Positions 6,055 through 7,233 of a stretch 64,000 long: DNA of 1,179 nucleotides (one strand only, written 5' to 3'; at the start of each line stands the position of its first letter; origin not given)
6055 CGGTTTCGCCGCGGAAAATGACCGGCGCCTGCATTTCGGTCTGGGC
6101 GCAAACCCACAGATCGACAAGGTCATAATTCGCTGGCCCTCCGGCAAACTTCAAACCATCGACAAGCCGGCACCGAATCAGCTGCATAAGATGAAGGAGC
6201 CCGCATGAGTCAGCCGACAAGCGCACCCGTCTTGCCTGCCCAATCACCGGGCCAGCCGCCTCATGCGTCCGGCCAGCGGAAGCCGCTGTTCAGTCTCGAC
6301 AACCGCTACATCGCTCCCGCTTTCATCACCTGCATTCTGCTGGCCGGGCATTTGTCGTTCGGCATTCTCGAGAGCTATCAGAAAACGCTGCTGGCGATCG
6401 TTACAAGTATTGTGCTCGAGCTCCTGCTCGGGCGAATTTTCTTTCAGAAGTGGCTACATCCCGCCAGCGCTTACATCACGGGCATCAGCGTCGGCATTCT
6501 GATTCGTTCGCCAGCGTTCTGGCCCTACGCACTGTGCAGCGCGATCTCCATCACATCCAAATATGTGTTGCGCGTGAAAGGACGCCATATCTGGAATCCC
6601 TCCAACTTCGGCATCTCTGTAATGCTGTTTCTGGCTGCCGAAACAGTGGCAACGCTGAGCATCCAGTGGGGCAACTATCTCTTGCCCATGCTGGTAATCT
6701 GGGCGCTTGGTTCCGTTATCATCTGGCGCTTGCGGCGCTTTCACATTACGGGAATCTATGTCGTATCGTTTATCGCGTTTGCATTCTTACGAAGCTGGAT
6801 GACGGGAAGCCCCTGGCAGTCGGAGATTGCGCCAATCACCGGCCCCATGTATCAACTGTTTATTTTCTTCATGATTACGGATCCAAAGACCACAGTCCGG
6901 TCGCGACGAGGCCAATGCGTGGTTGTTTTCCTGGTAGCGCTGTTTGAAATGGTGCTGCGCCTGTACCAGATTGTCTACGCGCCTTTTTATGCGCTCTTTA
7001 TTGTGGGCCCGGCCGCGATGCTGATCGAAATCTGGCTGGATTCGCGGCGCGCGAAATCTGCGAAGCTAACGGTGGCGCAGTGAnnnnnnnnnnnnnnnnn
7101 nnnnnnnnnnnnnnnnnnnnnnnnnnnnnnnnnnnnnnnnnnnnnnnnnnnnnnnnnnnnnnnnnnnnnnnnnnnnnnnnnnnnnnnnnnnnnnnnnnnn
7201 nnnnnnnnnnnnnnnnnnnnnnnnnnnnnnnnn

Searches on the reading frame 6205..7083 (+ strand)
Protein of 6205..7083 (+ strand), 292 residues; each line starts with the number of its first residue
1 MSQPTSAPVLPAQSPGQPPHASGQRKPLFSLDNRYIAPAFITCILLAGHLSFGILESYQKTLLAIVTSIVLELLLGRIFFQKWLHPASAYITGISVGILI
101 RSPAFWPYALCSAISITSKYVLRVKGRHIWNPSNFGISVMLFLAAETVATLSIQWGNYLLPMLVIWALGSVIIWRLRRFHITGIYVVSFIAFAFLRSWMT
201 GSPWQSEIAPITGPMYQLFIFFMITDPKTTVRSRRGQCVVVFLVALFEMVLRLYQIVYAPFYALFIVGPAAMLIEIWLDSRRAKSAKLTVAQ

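Call 39: search_protein_families(library=pfam, proteins=[window:6205-7083:+], max_evalue=0.01)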
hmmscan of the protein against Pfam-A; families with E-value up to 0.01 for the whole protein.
window:6205-7083:+ (292 aa): 1 family
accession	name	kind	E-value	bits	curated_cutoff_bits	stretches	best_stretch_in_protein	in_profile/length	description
PF03116.20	NQR2_RnfD_RnfE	-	8.3e-08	32.4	27.7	1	171-281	185-293/296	NQR2, RnfD, RnfE family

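Call 82: search_protein_families(library=ncbifam, proteins=[window:6205-7083:+], max_evalue=0.001)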
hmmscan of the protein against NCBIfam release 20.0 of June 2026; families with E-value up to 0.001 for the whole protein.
window:6205-7083:+ (292 aa): 1 family
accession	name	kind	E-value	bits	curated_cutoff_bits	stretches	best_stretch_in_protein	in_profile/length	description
TIGR01946.1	rnfD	subfamily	3.5e-05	23.3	207.05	0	169-254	208-295/327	RnfABCDGE type electron transport complex subunit D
